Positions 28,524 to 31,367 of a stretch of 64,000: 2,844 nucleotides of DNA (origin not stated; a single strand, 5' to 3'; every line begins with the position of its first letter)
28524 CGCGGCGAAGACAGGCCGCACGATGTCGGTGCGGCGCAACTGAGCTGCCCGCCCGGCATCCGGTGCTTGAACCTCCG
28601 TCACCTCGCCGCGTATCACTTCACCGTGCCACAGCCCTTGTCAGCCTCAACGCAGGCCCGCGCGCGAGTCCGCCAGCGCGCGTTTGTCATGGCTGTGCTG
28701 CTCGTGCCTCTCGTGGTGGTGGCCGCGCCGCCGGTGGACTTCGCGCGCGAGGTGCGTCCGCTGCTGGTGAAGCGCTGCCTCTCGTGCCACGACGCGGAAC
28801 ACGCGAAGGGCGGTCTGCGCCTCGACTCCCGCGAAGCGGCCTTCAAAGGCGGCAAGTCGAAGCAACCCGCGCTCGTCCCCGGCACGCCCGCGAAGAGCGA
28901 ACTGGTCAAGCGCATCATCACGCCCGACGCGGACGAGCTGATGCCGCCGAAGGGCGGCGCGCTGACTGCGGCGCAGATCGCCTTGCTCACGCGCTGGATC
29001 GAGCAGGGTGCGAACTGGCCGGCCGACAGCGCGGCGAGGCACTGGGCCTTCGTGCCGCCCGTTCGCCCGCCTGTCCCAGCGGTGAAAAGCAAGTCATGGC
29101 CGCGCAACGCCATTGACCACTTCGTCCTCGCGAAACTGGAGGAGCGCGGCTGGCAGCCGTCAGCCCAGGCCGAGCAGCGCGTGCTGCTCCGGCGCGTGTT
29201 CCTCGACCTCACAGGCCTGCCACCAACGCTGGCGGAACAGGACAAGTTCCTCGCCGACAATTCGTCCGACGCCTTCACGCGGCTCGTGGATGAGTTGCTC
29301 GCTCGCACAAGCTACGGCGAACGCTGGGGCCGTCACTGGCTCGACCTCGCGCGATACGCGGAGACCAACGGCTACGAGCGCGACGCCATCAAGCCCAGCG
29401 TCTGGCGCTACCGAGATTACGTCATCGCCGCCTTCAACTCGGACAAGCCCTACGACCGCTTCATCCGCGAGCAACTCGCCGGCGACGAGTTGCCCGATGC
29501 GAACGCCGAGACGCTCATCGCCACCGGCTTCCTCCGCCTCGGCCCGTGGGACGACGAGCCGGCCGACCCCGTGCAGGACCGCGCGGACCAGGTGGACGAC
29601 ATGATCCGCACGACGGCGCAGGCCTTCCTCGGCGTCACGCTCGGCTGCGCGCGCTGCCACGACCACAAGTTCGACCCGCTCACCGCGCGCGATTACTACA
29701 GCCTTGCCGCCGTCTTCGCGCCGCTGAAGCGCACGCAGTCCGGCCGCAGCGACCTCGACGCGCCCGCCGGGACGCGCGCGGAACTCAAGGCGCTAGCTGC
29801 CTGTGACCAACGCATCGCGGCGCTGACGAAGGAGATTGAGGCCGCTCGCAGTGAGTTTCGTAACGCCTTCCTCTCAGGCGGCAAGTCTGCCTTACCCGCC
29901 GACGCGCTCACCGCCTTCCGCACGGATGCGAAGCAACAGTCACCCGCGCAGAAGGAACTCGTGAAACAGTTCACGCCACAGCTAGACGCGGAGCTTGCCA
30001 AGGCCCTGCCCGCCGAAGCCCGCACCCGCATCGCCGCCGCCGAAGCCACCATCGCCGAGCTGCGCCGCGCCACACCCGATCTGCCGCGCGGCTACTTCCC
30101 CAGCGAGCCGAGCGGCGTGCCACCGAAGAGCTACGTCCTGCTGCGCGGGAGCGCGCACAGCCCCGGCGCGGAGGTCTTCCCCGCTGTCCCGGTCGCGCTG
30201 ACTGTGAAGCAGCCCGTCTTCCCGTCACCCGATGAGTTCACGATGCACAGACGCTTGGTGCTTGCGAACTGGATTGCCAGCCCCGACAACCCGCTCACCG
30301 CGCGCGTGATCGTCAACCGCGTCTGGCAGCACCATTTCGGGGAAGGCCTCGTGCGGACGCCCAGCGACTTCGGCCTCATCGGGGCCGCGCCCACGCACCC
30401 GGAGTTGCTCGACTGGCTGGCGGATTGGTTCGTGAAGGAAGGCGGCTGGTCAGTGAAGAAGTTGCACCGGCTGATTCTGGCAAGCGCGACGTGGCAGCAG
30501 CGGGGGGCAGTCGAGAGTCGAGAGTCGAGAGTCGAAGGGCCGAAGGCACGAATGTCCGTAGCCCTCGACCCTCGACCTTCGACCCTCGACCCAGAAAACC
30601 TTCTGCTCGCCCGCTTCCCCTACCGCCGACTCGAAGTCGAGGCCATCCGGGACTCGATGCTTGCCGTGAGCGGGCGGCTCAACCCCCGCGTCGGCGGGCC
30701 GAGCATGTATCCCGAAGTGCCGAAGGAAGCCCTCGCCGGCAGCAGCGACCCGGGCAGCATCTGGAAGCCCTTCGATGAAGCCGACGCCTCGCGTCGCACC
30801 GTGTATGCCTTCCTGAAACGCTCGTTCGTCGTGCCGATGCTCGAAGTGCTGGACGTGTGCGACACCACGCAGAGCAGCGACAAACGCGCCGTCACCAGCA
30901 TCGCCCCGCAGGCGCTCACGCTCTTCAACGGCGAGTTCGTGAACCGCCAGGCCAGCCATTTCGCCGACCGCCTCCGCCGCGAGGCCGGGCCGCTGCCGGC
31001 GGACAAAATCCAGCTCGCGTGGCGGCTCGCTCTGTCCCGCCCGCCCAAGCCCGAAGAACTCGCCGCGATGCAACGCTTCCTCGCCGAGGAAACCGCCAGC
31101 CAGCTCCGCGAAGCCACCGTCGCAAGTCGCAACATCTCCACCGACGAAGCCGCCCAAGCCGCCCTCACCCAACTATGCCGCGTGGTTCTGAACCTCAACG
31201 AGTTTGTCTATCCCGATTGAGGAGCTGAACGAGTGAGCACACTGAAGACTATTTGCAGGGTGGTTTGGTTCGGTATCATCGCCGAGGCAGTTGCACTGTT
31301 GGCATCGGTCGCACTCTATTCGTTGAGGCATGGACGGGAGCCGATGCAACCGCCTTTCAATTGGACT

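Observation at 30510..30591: Complete 82-nt heptamer-arm hairpin sits in frame inside a DUF1553 gene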

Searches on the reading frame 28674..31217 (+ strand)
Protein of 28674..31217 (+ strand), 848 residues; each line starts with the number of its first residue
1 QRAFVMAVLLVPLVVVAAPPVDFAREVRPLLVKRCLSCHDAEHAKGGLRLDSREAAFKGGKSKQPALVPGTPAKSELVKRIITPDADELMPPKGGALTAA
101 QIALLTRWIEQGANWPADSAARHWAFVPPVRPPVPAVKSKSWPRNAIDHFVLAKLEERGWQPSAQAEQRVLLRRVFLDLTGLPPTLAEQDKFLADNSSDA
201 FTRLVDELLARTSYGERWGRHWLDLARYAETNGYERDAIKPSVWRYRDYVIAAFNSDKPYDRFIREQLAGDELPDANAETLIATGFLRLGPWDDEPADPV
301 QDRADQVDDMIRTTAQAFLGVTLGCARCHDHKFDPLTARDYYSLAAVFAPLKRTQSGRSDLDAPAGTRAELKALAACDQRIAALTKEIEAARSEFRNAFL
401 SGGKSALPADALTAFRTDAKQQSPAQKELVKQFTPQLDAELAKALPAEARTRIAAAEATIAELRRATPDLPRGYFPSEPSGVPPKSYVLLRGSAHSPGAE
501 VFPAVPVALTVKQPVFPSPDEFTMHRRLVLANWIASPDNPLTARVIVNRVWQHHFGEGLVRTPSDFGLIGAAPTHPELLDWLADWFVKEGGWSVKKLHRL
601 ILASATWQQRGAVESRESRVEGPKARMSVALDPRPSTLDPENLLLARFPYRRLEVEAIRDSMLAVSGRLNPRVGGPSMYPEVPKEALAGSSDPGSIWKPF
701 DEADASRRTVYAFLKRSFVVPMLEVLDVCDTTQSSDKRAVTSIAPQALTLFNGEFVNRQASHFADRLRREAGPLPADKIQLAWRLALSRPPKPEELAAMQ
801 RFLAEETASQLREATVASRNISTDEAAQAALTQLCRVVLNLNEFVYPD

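Call 14: search_protein_families(library=pfam, proteins=[window:28674-31217:+])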
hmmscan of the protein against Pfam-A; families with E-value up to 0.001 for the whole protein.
window:28674-31217:+ (848 aa): 4 families
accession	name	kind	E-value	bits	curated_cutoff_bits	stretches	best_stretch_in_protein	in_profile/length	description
PF07583.16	PSCyt2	-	3.6e-88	295.4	29.8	1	147-351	2-207/209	Protein of unknown function (DUF1549)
PF07587.16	PSD1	-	7.4e-85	284.7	28.5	1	526-803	1-244/244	Protein of unknown function (DUF1553)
PF07635.16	PSCyt1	-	4.8e-19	69.2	22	1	35-94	1-59/59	Planctomycete cytochrome C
PF13442.11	Cytochrome_CBB3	-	3.1e-05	24.6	27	0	26-109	5-68/68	Cytochrome C oxidase, cbb3-type, subunit III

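Call 16: find_homologous_proteins(query=window:28689-31217:+, max_evalue=1e-30)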
Query window:28689-31217:+ (843 aa): 8000 proteins with E <= 1e-30 among 8000 candidates; the best 120 are listed.
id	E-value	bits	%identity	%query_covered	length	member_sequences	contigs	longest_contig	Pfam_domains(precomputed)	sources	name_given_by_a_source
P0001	0.0e+0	1900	100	100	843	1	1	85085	PF07587.17,PF07635.17,PF07583.17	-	-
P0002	0.0e+0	1603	85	99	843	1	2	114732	PF07587.17,PF07635.17,PF13442.12,PF07583.17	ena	-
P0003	0.0e+0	1593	83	100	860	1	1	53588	PF07587.17,PF07635.17,PF13442.12,PF07583.17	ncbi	-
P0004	0.0e+0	1592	84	98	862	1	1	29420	PF07587.17,PF07635.17,PF13442.12,PF07583.17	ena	-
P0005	0.0e+0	1590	84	99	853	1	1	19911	PF07587.17,PF07635.17,PF13442.12,PF07583.17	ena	-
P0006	0.0e+0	1587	83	100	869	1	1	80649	PF07587.17,PF07635.17,PF07583.17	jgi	jgi:mono/diheme cytochrome c family protein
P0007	0.0e+0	1583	83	100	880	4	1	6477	PF07587.17,PF07635.17,PF13442.12,PF07583.17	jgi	jgi:mono/diheme cytochrome c family protein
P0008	0.0e+0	1578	82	100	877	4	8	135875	PF07587.17,PF07635.17,PF13442.12,PF07583.17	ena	-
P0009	0.0e+0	1575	83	100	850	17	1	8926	PF07587.17,PF07635.17,PF07583.17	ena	-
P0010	0.0e+0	1566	83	99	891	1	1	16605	PF07587.17,PF07635.17,PF13442.12,PF07583.17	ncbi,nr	ncbi:MAG: DUF1549 domain-containing protein [Proteobacteria bacterium]|nr:DUF1549 domain-containing 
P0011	0.0e+0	1563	82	100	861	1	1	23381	PF07587.17,PF07635.17,PF07583.17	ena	-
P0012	0.0e+0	1562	82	100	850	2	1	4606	PF07587.17,PF07635.17,PF07583.17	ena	-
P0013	0.0e+0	1557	82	100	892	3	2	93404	PF07587.17,PF07635.17,PF13442.12,PF07583.17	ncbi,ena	-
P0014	0.0e+0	1554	83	98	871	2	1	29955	PF07587.17,PF07635.17,PF07583.17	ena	-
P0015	0.0e+0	1550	82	99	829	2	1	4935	PF07587.17,PF07635.17,PF07583.17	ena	-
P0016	0.0e+0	1548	82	98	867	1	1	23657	PF07587.17,PF07635.17,PF13442.12,PF07583.17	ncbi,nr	ncbi:MAG: DUF1549 domain-containing protein [Verrucomicrobia bacterium]|nr:DUF1549 domain-containing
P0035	0.0e+0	1317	69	100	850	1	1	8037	PF07587.17,PF07635.17,PF07583.17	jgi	jgi:hypothetical protein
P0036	0.0e+0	1189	66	98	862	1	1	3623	PF07587.17,PF07635.17,PF07583.17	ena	-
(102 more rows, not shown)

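Call 20: find_related_loci(query=window:28689-31217:+, collection=genome_contigs, flank=10000)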
Query window:28689-31217:+ (843 aa) in genome_contigs; peptide patterns used: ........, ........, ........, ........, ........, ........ (x = any residue, [..] = any of these).
600 stretches matched a pattern (row limit reached: there are more); 599 encode a relative of the query (tblastn E <= 1e-3); the best 80 are kept; 80 distinct loci.
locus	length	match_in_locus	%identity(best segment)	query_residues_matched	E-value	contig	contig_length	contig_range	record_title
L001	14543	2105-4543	73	5-843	0e+0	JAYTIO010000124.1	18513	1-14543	MAG: Pedosphaera sp. isolate GFS_2771 GFS_2771_123, whole genome shotgun sequence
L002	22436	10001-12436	54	16-843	0e+0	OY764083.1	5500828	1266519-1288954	MAG: Acidobacteriota bacterium isolate 715e7d27-e149-44c2-9d7f-aa5f8d263fc4 genome assembly, chromosome: 1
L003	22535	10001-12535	48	16-843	0e+0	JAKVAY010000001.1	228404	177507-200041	MAG: Fuerstiella sp. isolate ALOHA_ZT_14 ZT-Fuerstia-1_1, whole genome shotgun sequence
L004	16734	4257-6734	40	2-843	0e+0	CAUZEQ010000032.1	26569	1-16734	MAG: Planctomycetota bacterium isolate CB11b_AW.61 genome assembly, contig: Ga0310124_10000524, whole genome shotgun seq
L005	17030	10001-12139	43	18-790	0e+0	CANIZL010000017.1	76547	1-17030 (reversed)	MAG: Verrucomicrobia bacterium isolate RH-18aug17-364 genome assembly, contig: RH-18aug17-C715, whole genome shotgun seq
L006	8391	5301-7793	39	16-841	2e-180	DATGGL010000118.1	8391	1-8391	MAG TPA_asm: Bryobacteraceae bacterium isolate SMAG_U9753 k141_1427902, whole genome shotgun sequence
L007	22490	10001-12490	40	4-840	1e-169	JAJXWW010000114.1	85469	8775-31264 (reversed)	MAG: Planctomycetota bacterium isolate BP6.bin110 NODE_428_length_85469_cov_3.080336, whole genome shotgun sequence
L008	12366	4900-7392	38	2-841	1e-166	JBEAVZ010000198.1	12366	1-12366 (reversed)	MAG: Acidobacteriota bacterium isolate NASQAN2011_262_B_bin.29 scaffold_844241, whole genome shotgun sequence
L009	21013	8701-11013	38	18-841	1e-163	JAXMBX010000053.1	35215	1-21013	MAG: Planctomycetales bacterium isolate STL-PLA47 C4.149.fa-53, whole genome shotgun sequence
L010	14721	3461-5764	40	18-841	2e-162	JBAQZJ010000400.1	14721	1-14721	MAG: Planctomycetaceae bacterium isolate MFD10706_ilm_asm_bin16 k127_136119, whole genome shotgun sequence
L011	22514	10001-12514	38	16-841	6e-160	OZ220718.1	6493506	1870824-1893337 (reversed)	MAG: Vicinamibacterales bacterium isolate 0ce2d42f-2bf0-44bc-a671-070680eb922c genome assembly, chromosome: 1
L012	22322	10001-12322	38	18-841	2e-159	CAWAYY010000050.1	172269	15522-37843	MAG: Pirellulales bacterium isolate MFD05684.bin.2.6 genome assembly, contig: contig_94654, whole genome shotgun sequenc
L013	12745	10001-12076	42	117-843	1e-160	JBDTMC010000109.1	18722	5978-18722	MAG: Bryobacteraceae bacterium isolate cluster3_bin.117 NODE_10698_length_18722_cov_5.721005, whole genome shotgun seque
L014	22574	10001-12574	38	5-843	3e-159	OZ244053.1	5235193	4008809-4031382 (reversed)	MAG: Terriglobia bacterium isolate c15e5db1-7159-4592-9896-25da90492a0a genome assembly, chromosome: 1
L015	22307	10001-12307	40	1-841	4e-159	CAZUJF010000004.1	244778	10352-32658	MAG TPA_asm: uncultured Planctomycetales bacterium isolate SRP292972_co2_155 genome assembly, contig: NODE_26_length_244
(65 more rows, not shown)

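Call 21: find_encoding_contigs(protein=P0002, flank=10000, max_places=2)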
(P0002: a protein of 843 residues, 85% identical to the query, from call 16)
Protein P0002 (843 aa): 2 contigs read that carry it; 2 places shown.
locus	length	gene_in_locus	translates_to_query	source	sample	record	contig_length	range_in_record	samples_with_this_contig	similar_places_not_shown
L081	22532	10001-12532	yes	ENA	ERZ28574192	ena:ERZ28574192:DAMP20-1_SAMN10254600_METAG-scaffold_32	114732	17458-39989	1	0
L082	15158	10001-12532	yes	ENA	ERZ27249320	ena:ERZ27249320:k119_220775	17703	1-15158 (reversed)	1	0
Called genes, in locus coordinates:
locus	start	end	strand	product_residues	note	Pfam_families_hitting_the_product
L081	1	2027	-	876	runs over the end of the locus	PF02368:Big_2 (faint), PF22359:Big-like (weak), PF26918:Ig_Eae (faint), PF07583:PSCyt2, PF07587:PSD1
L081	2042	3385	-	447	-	PF07635:PSCyt1, PF25172:Beta-prop_WDR3_2nd, PF23381:Beta-prop_IFT122_1st, PF25174:Beta-prop_THOC3, PF23409:Beta-prop_EML, PF23414:Beta-prop_EML_2, PF25173:Beta-prop_WDR3_1st, PF24796:WDR55, +34 more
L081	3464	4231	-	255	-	PF00731:AIRC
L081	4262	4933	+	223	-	PF12766:Pyridox_oxase_2 (weak)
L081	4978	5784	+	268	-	PF00977:His_biosynth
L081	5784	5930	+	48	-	-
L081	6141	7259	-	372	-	PF01041:DegT_DnrJ_EryC1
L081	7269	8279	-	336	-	PF01073:3Beta_HSD, PF01370:Epimerase, PF02719:Polysacc_synt_2 (weak), PF04321:RmlD_sub_bind, PF05368:NmrA, PF16363:GDP_Man_Dehyd, PF13460:NAD_binding_10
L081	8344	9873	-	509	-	PF01467:CTP_transf_like, PF00294:PfkB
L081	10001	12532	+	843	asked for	PF13442:Cytochrome_CBB3 (faint), PF07635:PSCyt1, PF07583:PSCyt2, PF07587:PSD1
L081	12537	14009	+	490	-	PF07394:DUF1501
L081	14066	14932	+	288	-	PF07963:N_methyl (weak)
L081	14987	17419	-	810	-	PF01588:tRNA_bind, PF03483:B3_4, PF03484:B5, PF17759:tRNA_synthFbeta, PF03147:FDX-ACB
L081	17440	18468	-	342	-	PF02912:Phe_tRNA-synt_N, PF01409:tRNA-synt_2d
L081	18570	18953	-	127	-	PF00453:Ribosomal_L20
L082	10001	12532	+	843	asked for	PF13442:Cytochrome_CBB3 (faint), PF07635:PSCyt1, PF07583:PSCyt2, PF07587:PSD1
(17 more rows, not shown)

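Call 22: find_encoding_contigs(protein=P0003, flank=10000, max_places=1)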
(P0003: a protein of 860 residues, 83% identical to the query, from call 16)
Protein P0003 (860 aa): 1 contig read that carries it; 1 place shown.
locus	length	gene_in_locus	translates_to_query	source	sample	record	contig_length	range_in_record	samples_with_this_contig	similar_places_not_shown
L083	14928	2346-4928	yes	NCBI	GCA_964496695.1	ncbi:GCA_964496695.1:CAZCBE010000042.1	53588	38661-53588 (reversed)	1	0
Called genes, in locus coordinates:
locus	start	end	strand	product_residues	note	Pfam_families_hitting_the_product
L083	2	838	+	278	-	?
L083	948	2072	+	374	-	PF00266:Aminotran_5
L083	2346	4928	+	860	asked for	PF13442:Cytochrome_CBB3 (faint), PF07635:PSCyt1, PF07583:PSCyt2, PF07587:PSD1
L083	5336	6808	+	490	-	PF07394:DUF1501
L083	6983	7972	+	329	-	PF04909:Amidohydro_2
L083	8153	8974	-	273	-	PF00561:Abhydrolase_1, PF12146:Hydrolase_4, PF12697:Abhydrolase_6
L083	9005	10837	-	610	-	PF08497:Radical_SAM_N, PF04055:Radical_SAM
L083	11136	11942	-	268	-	PF04909:Amidohydro_2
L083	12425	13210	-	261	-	PF04909:Amidohydro_2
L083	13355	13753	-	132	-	PF00072:Response_reg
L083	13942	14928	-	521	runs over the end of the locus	PF03023:MurJ, PF01554:MatE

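Call 23: find_encoding_contigs(protein=P0008, flank=10000, max_places=1)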
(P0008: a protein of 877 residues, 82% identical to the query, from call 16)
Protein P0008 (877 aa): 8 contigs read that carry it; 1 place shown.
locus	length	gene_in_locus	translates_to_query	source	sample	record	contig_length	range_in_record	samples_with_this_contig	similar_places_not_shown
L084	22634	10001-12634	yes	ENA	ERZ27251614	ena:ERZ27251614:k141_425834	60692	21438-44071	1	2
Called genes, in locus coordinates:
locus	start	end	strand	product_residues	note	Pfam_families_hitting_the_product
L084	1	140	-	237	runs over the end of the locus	-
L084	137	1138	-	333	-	PF00149:Metallophos, PF13277:YmdB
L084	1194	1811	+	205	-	PF13759:2OG-FeII_Oxy_5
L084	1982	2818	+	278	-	PF02634:FdhD-NarQ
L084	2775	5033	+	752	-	PF07583:PSCyt2, PF07587:PSD1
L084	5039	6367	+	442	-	PF25973:BSH_CzcB, PF25954:Beta-barrel_RND_2, PF25975:CzcB_C (weak), PF25989:YknX_C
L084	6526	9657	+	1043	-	PF00873:ACR_tran, PF03176:MMPL, PF02355:SecD_SecF_C (faint)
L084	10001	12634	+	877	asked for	PF13442:Cytochrome_CBB3 (faint), PF07635:PSCyt1, PF07583:PSCyt2, PF07587:PSD1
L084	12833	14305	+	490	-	PF07394:DUF1501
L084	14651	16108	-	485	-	PF00884:Sulfatase, PF01663:Phosphodiest (weak), PF16347:SGSH_C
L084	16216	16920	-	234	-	-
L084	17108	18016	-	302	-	PF04909:Amidohydro_2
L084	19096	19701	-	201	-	PF04851:ResIII, PF18766:SWI2_SNF2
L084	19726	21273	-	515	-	PF02384:N6_Mtase (weak), PF20473:MmeI_Mtase (faint), PF07669:Eco57I, PF22837:M_Eco57I_C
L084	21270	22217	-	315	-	PF09545:RE_AccI (faint)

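Call 27: find_related_loci(query=window:28689-31217:+, collection=metagenome_contigs, flank=10000)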
Query window:28689-31217:+ (843 aa) in metagenome_contigs; peptide patterns used: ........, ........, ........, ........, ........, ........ (x = any residue, [..] = any of these).
600 stretches matched a pattern (row limit reached: there are more); 598 encode a relative of the query (tblastn E <= 1e-3); the best 80 are kept; 80 distinct loci.
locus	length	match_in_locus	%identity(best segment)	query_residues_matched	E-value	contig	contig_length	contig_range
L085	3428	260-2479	43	18-806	0e+0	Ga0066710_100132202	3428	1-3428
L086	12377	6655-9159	40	13-841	3e-178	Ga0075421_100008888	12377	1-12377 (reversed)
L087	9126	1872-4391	40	17-841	2e-177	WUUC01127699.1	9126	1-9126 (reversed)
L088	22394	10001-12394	39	25-843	1e-172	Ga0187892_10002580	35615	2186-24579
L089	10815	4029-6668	39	13-841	6e-167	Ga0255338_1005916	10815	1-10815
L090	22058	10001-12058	43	106-804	5e-166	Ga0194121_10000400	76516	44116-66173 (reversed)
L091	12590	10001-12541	38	12-843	1e-164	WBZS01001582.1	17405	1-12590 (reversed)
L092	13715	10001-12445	39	3-840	2e-164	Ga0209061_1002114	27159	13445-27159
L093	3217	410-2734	38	18-841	4e-172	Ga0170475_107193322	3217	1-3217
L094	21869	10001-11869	44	119-797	1e-162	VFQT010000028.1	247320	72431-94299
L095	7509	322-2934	37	18-841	7e-162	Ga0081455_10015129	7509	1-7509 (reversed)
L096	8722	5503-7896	38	1-841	2e-161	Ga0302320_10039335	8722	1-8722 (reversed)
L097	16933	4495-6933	38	3-843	8e-159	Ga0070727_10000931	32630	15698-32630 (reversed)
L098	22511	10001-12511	38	23-843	1e-158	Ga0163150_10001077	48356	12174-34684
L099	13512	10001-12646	37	18-841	4e-158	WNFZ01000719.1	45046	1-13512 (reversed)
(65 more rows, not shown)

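Call 28: find_encoding_contigs(protein=P0010, flank=10000, max_places=1)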
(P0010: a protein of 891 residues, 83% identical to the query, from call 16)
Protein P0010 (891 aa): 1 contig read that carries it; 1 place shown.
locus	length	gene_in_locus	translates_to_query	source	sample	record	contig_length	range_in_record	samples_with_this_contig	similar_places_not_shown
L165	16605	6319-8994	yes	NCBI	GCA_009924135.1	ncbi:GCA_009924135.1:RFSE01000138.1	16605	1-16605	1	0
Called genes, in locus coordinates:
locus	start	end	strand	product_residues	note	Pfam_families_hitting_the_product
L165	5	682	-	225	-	-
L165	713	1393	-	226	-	-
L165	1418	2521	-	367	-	PF00266:Aminotran_5, PF01212:Beta_elim_lyase (weak), PF01041:DegT_DnrJ_EryC1, PF01053:Cys_Met_Meta_PP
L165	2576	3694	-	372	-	PF00266:Aminotran_5 (faint), PF01041:DegT_DnrJ_EryC1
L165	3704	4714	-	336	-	PF01073:3Beta_HSD, PF01370:Epimerase, PF02719:Polysacc_synt_2 (weak), PF04321:RmlD_sub_bind, PF05368:NmrA, PF16363:GDP_Man_Dehyd, PF13460:NAD_binding_10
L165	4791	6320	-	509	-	PF01467:CTP_transf_like, PF00294:PfkB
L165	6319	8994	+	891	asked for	PF13442:Cytochrome_CBB3 (faint), PF07635:PSCyt1, PF07583:PSCyt2, PF07587:PSD1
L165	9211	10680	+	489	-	PF07394:DUF1501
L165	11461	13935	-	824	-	PF01588:tRNA_bind, PF03483:B3_4, PF03484:B5, PF17759:tRNA_synthFbeta, PF03147:FDX-ACB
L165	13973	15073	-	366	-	PF13401:AAA_22 (faint), PF00004:AAA, PF17866:AAA_lid_6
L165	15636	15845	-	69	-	-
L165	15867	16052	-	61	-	-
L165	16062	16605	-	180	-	PF01409:tRNA-synt_2d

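Call 29: find_encoding_contigs(protein=P0016, flank=10000, max_places=1)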
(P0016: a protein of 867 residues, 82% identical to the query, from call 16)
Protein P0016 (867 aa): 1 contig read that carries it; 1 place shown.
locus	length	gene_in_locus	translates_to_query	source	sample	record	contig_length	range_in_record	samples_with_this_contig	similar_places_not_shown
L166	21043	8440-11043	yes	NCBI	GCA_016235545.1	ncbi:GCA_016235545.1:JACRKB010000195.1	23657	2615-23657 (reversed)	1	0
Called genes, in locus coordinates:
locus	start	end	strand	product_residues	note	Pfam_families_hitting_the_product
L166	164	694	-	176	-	-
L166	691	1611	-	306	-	PF06283:ThuA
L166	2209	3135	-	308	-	PF02779:Transket_pyr, PF02780:Transketolase_C, PF17147:PFOR_II (weak)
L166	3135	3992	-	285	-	PF13292:DXP_synthase_N (weak), PF00456:Transketolase_N, PF00676:E1_dh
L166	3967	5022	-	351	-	-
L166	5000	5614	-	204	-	-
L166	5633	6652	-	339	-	PF04321:RmlD_sub_bind, PF05368:NmrA, PF01073:3Beta_HSD, PF01370:Epimerase, PF02719:Polysacc_synt_2 (weak), PF13460:NAD_binding_10, PF16363:GDP_Man_Dehyd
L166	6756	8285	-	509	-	PF01467:CTP_transf_like, PF00294:PfkB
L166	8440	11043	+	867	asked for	PF13442:Cytochrome_CBB3 (faint), PF07635:PSCyt1, PF07583:PSCyt2, PF07587:PSD1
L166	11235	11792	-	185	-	-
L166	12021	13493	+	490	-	PF07394:DUF1501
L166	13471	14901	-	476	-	PF00884:Sulfatase, PF01663:Phosphodiest (weak), PF16347:SGSH_C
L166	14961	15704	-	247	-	-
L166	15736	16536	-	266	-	PF01182:Glucosamine_iso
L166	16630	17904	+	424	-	PF16743:PliI (faint), PF12256:TcdB_toxin_midN (faint), PF01839:FG-GAP (faint), PF13517:FG-GAP_3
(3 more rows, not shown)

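Call 30: find_encoding_contigs(protein=P0013, flank=10000, max_places=1)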
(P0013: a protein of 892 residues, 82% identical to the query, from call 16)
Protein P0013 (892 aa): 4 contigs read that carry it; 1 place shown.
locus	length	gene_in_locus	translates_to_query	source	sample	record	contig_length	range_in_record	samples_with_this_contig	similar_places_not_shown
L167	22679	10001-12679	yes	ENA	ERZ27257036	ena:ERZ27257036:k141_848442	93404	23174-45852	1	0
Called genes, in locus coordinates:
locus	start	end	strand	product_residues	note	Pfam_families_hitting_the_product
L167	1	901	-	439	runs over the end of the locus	PF25917:BSH_RND, PF25973:BSH_CzcB, PF25954:Beta-barrel_RND_2, PF25975:CzcB_C (weak), PF25989:YknX_C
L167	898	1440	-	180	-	PF00072:Response_reg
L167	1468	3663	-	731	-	PF07583:PSCyt2, PF07587:PSD1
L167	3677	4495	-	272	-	PF02634:FdhD-NarQ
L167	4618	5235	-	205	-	PF13759:2OG-FeII_Oxy_5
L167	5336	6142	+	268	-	PF00149:Metallophos, PF13277:YmdB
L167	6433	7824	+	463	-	PF13742:tRNA_anti_2, PF01336:tRNA_anti-codon, PF02601:Exonuc_VII_L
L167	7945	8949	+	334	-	PF14315:DUF4380 (faint)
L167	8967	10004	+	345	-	PF01408:GFO_IDH_MocA (weak), PF02894:GFO_IDH_MocA_C, PF22725:GFO_IDH_MocA_C3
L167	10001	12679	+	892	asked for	PF07635:PSCyt1, PF13442:Cytochrome_CBB3 (faint), PF07583:PSCyt2, PF07587:PSD1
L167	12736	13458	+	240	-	PF06439:3keto-disac_hyd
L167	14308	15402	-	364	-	PF08450:SGL (faint), PF07494:Reg_prop (faint), PF13449:Phytase-like (faint), PF01436:NHL (weak), PF17170:DUF5128 (weak), PF01436:NHL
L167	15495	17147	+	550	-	PF01368:DHH, PF00571:CBS, PF07085:DRTGG, PF00571:CBS (weak), PF02833:DHHA2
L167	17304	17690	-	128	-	-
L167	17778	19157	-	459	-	PF03712:Cu2_monoox_C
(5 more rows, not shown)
